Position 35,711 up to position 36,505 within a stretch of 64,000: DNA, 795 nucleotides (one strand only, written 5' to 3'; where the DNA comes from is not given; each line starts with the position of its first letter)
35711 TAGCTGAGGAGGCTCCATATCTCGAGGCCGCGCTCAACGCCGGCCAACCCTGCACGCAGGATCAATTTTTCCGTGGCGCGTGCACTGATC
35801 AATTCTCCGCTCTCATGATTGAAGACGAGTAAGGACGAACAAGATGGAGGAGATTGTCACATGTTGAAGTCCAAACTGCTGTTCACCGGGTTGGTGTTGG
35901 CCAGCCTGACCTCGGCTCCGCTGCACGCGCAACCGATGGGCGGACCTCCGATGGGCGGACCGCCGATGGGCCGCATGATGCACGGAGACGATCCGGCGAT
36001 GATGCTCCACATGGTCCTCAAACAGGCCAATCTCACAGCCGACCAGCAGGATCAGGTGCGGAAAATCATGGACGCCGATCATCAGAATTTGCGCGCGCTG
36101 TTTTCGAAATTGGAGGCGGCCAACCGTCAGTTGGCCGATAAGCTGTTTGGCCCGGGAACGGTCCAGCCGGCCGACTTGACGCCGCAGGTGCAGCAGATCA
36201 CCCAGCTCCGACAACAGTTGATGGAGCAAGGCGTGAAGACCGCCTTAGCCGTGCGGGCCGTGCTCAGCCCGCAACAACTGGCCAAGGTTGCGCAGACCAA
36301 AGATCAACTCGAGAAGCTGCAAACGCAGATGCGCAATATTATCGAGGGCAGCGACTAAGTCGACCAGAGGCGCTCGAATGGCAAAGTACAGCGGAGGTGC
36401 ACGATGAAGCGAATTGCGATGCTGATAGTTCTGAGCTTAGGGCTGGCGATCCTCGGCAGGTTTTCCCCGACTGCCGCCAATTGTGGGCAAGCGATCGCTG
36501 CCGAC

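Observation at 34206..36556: ECF sigma / zinc-type anti-sigma pair bracketed by two LTXXQ periplasmic proteins with His-rich and Met-rich metal motifs, plus an acidic mini-peptide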

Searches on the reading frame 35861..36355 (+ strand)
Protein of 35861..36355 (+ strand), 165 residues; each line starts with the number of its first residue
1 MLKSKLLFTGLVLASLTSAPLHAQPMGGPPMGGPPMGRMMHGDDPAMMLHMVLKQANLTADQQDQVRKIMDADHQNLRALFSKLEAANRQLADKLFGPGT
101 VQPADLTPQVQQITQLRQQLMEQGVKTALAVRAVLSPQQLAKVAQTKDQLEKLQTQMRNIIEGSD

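Call 4: search_protein_families(library=pfam, proteins=[window:35861-36355:+], max_evalue=0.1)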
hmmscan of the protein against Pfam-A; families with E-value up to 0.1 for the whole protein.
window:35861-36355:+ (165 aa): 4 families
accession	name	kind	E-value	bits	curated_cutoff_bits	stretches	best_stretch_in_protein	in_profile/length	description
PF13801.11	Metal_resist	-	2.8e-14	53.8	29.2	1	24-139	18-122/125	Heavy-metal resistance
PF07813.17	LTXXQ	-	0.0069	17.5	24.3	1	48-145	5-98/100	LTXXQ motif family protein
PF15019.11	C9orf72-like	-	0.017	15.3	27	1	48-165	54-152/230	C9orf72-like protein family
PF01814.28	Hemerythrin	-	0.087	13.7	25.3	0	68-94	4-30/127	Hemerythrin HHE cation binding domain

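Call 5: search_protein_families(library=ncbifam, proteins=[window:35861-36355:+], max_evalue=0.1)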
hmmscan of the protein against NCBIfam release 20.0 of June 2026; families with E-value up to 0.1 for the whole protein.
window:35861-36355:+ (165 aa): 5 families
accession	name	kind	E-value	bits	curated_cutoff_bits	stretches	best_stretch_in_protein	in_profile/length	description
NF007769.1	PRK10455.1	equivalog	1.7e-07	31.6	174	1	22-157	22-151/160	ATP-independent periplasmic protein-refolding chaperone Spy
NF009392.0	PRK12751.1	equivalog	0.0019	18.4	238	1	37-156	36-152/162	periplasmic stress adaptor protein CpxP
NF008347.0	PRK11130.1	equivalog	0.024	15.2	94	0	104-146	19-58/81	molybdopterin synthase sulfur carrier subunit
NF009391.0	PRK12750.1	equivalog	0.026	14.5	148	1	32-92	27-87/170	CpxP family protein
NF008584.2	PRK11546.1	equivalog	0.088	13.1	200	0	54-132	40-117/145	zinc resistance sensor/chaperone ZraP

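Call 39: find_homologous_proteins(query=window:35861-36355:+)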
Query window:35861-36355:+ (165 aa): 125 proteins with E <= 0.001 among 283 candidates; the best 120 are listed.
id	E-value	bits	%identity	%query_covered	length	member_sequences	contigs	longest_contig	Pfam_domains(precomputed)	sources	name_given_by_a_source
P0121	8.5e-97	339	99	100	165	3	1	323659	PF13801.12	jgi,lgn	jgi:Spy/CpxP family protein refolding chaperone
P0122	6.7e-73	262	83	87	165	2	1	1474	PF13801.12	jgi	jgi:Spy/CpxP family protein refolding chaperone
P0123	2.8e-71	256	77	75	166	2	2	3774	PF13801.12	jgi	-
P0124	4.2e-70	253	72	100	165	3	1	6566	PF13801.12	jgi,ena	-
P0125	6.1e-69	249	73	100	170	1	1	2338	PF13801.12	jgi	jgi:Spy/CpxP family protein refolding chaperone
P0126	6.2e-69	249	72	100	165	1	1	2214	PF13801.12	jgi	jgi:Spy/CpxP family protein refolding chaperone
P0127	8.9e-69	248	71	100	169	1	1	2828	PF13801.12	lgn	-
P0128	1.7e-68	247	74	100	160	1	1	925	PF13801.12,PF07813.18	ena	-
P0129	1.9e-68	247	72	100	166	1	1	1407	PF13801.12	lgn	-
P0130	3.1e-68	247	72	100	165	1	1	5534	PF13801.12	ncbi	-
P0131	3.6e-68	246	78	89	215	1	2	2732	PF13801.12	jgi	jgi:Spy/CpxP family protein refolding chaperone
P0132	5.2e-68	246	74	94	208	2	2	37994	PF13801.12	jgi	jgi:Spy/CpxP family protein refolding chaperone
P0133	1.1e-67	245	74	98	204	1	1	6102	PF13801.12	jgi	jgi:Spy/CpxP family protein refolding chaperone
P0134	3.1e-67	243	72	100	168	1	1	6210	PF13801.12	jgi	jgi:Spy/CpxP family protein refolding chaperone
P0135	1.4e-64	235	72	90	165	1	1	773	PF13801.12,PF07813.18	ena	-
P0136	2.2e-64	234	72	100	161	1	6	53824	PF13801.12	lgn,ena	-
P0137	5.2e-64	233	74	94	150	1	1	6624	PF13801.12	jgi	jgi:Spy/CpxP family protein refolding chaperone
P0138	6.3e-64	233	76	85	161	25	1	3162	PF13801.12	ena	-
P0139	9.1e-62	226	70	100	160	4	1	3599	PF13801.12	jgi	jgi:Spy/CpxP family protein refolding chaperone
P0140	1.6e-61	225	74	92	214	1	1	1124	PF13801.12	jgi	jgi:Spy/CpxP family protein refolding chaperone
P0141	2.0e-61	224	70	97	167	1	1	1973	PF13801.12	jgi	jgi:Spy/CpxP family protein refolding chaperone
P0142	3.5e-61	224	70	100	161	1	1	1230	PF13801.12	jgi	jgi:Spy/CpxP family protein refolding chaperone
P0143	5.2e-61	223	79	79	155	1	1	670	PF13801.12,PF07813.18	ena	-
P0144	1.0e-60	222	67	100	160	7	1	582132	PF13801.12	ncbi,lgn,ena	-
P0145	1.2e-60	222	69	100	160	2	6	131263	PF13801.12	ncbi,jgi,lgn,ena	ncbi:MAG: periplasmic heavy metal sensor [Candidatus Binatia bacterium]|jgi:Spy/CpxP family protein 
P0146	1.4e-60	222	68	100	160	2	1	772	PF13801.12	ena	-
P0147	2.0e-60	221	69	100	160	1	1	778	PF13801.12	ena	-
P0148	4.8e-60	220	64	100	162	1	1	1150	PF13801.12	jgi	jgi:Spy/CpxP family protein refolding chaperone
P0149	6.3e-60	220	73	76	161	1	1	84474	PF13801.12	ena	-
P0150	7.7e-60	219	73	85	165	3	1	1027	PF13801.12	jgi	-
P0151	1.0e-59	219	67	100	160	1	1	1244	PF13801.12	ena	-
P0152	1.1e-59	219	66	100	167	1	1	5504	PF13801.12,PF07813.18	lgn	-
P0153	1.5e-59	218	65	100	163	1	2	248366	PF13801.12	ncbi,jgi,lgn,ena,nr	ncbi:MAG TPA: periplasmic heavy metal sensor [Candidatus Binatia bacterium]|nr:periplasmic heavy met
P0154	2.5e-59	218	67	100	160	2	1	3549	PF13801.12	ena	-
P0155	4.5e-59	217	69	97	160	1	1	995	PF13801.12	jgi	jgi:Spy/CpxP family protein refolding chaperone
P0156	2.2e-58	215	67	100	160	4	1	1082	PF13801.12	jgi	jgi:Spy/CpxP family protein refolding chaperone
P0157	2.6e-58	214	66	99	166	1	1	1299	PF13801.12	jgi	jgi:Spy/CpxP family protein refolding chaperone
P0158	3.0e-58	214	71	78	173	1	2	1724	PF13801.12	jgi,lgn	-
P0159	3.2e-58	214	73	75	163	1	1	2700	PF13801.12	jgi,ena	-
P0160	3.4e-58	214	63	100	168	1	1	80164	PF13801.12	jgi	jgi:Spy/CpxP family protein refolding chaperone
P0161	3.9e-58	214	65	100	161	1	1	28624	PF13801.12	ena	-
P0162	5.0e-58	213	66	100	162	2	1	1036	PF13801.12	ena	-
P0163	1.3e-57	212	75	75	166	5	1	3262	PF13801.12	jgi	jgi:Spy/CpxP family protein refolding chaperone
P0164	1.7e-57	212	73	74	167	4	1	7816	PF13801.12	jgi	-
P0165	2.0e-57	211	65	100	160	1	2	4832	PF13801.12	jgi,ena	jgi:Spy/CpxP family protein refolding chaperone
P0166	2.1e-57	211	67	100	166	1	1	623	PF13801.12,PF07813.18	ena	-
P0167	4.4e-57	210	72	75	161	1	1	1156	PF13801.12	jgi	jgi:Spy/CpxP family protein refolding chaperone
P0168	5.3e-57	210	67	100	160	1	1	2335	PF13801.12,PF07813.18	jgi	jgi:Spy/CpxP family protein refolding chaperone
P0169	5.6e-57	210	64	99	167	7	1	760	PF13801.12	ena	-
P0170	1.0e-56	209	70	76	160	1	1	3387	PF13801.12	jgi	jgi:Spy/CpxP family protein refolding chaperone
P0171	2.3e-56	208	66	100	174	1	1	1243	PF13801.12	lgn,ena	-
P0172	5.6e-56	207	66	97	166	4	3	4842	PF13801.12,PF07813.18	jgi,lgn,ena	-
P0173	1.1e-55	206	67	93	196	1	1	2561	PF13801.12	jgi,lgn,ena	-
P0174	1.1e-55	206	63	100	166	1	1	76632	PF13801.12,PF07813.18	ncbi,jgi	-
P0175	6.2e-55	203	77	79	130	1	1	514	PF13801.12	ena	-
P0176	7.2e-55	203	64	90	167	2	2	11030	PF13801.12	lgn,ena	-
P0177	8.9e-55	203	69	76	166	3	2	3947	PF13801.12,PF07813.18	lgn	-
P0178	1.4e-54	202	73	82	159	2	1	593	PF13801.12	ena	-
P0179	2.1e-54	202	65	97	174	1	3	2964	PF13801.12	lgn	-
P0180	2.2e-54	202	66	95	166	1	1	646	PF13801.12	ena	-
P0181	2.4e-54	201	62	100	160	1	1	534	PF13801.12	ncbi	-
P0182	3.0e-54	201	75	81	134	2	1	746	PF13801.12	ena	-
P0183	4.3e-54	201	66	90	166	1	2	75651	PF13801.12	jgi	jgi:Spy/CpxP family protein refolding chaperone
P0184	5.2e-54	200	64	96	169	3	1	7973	PF13801.12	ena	-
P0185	7.6e-54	200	69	75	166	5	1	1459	PF13801.12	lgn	-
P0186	9.4e-54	200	65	90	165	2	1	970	PF13801.12,PF07813.18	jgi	jgi:Spy/CpxP family protein refolding chaperone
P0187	1.3e-53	199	63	100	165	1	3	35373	PF13801.12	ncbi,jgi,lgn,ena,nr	ncbi:MAG TPA: periplasmic heavy metal sensor [Candidatus Margulisiibacteriota bacterium]|nr:periplas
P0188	2.1e-53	198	64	100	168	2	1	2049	PF13801.12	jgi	jgi:Spy/CpxP family protein refolding chaperone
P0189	2.7e-53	198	73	79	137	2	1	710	PF13801.12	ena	-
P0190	7.0e-53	197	63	99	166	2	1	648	PF13801.12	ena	-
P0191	2.2e-52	195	61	94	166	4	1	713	PF13801.12,PF07813.18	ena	-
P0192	3.7e-52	194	63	78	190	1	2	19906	PF13801.12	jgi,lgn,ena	-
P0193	2.5e-50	188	58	98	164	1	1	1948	PF13801.12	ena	-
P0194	9.5e-50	187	60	100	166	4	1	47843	PF13801.12,PF07813.18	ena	-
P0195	9.7e-50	187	59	93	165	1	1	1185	PF13801.12,PF07813.18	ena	-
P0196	1.1e-49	186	59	100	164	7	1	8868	PF13801.12,PF07813.18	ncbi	ncbi:MAG TPA: periplasmic heavy metal sensor [Candidatus Binatia bacterium]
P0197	1.3e-49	186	59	100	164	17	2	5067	PF13801.12,PF07813.18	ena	-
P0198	3.3e-49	185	60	99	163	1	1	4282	PF13801.12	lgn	-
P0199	4.0e-49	185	59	100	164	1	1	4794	PF13801.12,PF07813.18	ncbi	-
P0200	1.2e-48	183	69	81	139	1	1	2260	PF13801.12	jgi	jgi:Spy/CpxP family protein refolding chaperone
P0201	3.2e-48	182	58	100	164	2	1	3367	PF13801.12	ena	-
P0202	5.5e-48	181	60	100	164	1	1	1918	PF13801.12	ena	-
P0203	8.1e-48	180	59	95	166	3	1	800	PF13801.12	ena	-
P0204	8.2e-47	177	67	76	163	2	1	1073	PF13801.12,PF07813.18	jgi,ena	-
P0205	2.6e-46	175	59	100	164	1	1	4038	PF13801.12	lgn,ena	-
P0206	3.6e-46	175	64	88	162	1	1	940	PF13801.12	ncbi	-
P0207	4.0e-46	175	53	100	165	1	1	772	PF13801.12,PF07813.18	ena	-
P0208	1.0e-45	173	63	83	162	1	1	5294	PF13801.12,PF07813.18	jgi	jgi:Spy/CpxP family protein refolding chaperone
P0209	1.2e-45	173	61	87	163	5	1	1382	PF13801.12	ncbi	-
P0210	2.7e-45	172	56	97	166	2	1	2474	PF13801.12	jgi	-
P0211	1.1e-44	170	56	95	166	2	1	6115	PF13801.12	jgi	jgi:Spy/CpxP family protein refolding chaperone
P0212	3.5e-44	168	57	95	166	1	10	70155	PF13801.12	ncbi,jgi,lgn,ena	-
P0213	4.2e-44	168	68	72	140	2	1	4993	PF13801.12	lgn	-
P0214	3.7e-43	165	57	100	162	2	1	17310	PF13801.12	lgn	-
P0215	3.8e-43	165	65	72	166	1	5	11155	PF13801.12,PF07813.18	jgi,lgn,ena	-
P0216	1.3e-42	163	63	71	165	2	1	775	PF13801.12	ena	-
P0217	1.5e-42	163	54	96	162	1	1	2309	PF13801.12,PF07813.18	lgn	-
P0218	1.8e-42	163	72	70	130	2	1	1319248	PF13801.12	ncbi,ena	-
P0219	4.0e-42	162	54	100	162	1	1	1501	PF13801.12,PF07813.18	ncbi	-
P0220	2.5e-41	159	54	92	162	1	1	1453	PF13801.12,PF07813.18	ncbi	-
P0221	5.1e-41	158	57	87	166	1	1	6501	PF13801.12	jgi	jgi:periplasmic protein CpxP/Spy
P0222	6.3e-41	158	56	92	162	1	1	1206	PF13801.12,PF07813.18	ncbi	-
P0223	8.6e-41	158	48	99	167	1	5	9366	PF13801.12,PF07813.18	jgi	jgi:Spy/CpxP family protein refolding chaperone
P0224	1.0e-40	157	58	87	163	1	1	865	PF13801.12,PF07813.18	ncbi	-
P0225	1.1e-40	157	55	94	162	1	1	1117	PF13801.12,PF07813.18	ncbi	-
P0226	1.3e-40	157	63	76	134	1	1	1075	PF13801.12,PF07813.18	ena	-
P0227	1.3e-40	157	53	96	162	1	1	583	PF13801.12,PF07813.18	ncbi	-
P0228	9.1e-40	154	78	51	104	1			PF13801.12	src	-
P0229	4.7e-39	152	61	81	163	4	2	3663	PF13801.12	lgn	-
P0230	3.3e-38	149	61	79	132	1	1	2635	PF13801.12,PF07813.18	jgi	jgi:Spy/CpxP family protein refolding chaperone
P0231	6.8e-38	148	55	96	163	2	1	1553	PF13801.12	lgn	-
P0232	8.2e-38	148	76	60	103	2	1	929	PF13801.12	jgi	jgi:Spy/CpxP family protein refolding chaperone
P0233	1.6e-37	147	46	98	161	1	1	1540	PF13801.12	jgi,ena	-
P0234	6.0e-37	145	64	72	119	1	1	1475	PF13801.12,PF07813.18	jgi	-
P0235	1.0e-34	138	73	61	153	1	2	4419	PF13801.12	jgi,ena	-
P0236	4.6e-34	136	55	76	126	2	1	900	PF13801.12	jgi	jgi:Spy/CpxP family protein refolding chaperone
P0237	5.7e-34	135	68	58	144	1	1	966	PF13801.12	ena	-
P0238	1.0e-33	135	48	92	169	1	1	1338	PF13801.12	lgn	-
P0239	3.9e-33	133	65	60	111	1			PF13801.12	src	-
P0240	1.6e-31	127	55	86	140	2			PF13801.12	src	-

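Call 42: search_solved_structures(query=A3, max_evalue=10, show_alignments=3)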
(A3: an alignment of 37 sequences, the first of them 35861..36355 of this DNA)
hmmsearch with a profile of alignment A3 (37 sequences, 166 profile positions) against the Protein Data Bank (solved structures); distinct sequences matched with E-value up to 10: 8.
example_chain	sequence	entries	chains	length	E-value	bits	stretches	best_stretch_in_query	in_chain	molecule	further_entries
3o39_A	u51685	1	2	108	0.00036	23.6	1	55-143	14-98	Periplasmic protein related to spheroblast formation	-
3oeo_A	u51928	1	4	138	0.0008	22.5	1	21-149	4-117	Spheroplast protein Y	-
5wnw_A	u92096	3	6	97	0.0025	20.9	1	55-143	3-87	Periplasmic chaperone Spy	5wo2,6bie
5wo1_A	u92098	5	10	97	0.017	18.2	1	55-143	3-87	Periplasmic chaperone Spy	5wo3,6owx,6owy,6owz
9m08_C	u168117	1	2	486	0.06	16.4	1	59-115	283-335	histidine kinase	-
5ihf_A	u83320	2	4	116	0.13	15.4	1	53-146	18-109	VirG-like protein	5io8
1vjx_A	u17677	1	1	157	0.41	13.7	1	45-83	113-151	putative ferritin-like diiron-carboxylate protein TM1526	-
3lay_A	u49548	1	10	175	0.55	13.3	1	58-131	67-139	Zinc resistance-associated protein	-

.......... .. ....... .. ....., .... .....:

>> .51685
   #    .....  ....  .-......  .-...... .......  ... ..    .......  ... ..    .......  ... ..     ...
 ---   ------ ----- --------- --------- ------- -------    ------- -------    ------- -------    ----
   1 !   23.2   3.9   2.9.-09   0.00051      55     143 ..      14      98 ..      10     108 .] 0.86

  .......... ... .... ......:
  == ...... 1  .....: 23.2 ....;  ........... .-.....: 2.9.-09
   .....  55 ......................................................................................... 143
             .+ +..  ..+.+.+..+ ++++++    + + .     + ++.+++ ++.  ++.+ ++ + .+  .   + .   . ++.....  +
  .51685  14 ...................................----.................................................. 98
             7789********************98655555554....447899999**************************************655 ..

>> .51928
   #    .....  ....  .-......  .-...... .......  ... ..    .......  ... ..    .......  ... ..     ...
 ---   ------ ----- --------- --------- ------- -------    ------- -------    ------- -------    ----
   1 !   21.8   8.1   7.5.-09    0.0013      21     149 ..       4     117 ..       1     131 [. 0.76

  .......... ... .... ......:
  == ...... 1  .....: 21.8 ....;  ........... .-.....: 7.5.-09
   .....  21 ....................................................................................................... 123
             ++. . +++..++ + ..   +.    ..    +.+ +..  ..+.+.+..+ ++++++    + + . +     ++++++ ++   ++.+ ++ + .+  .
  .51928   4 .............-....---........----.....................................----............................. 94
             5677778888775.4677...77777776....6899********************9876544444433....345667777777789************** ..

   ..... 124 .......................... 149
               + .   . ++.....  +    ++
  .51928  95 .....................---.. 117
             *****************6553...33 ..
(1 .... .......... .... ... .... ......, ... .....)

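Call 45: predict_structure(alignment_id=A3)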
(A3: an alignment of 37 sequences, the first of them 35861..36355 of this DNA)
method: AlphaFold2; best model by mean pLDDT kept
length: 165 residues; sequences in the alignment: 37
mean_pLDDT: 73.7   pTM: 0.56
mean pLDDT of the five models: 73.7, 72.6, 71.2, 66.9, 61.6
residues with pLDDT >= 90: 46; 70-90: 68; 50-70: 7; < 50: 44
segments of 3 or more residues with pLDDT < 50: 1-43
pLDDT, mean of each block of 10 residues (from residue 1): 43 44 38 39 56 80 90 88 93 89 90 93 90 90 85 78 59
secondary structure, 60 per line:
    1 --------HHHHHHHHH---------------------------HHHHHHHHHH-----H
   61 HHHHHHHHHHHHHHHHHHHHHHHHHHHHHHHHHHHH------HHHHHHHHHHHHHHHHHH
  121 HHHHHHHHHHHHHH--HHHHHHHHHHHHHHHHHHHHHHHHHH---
elements in order: H9-17 H45-54 H60-96 H103-134 H137-162
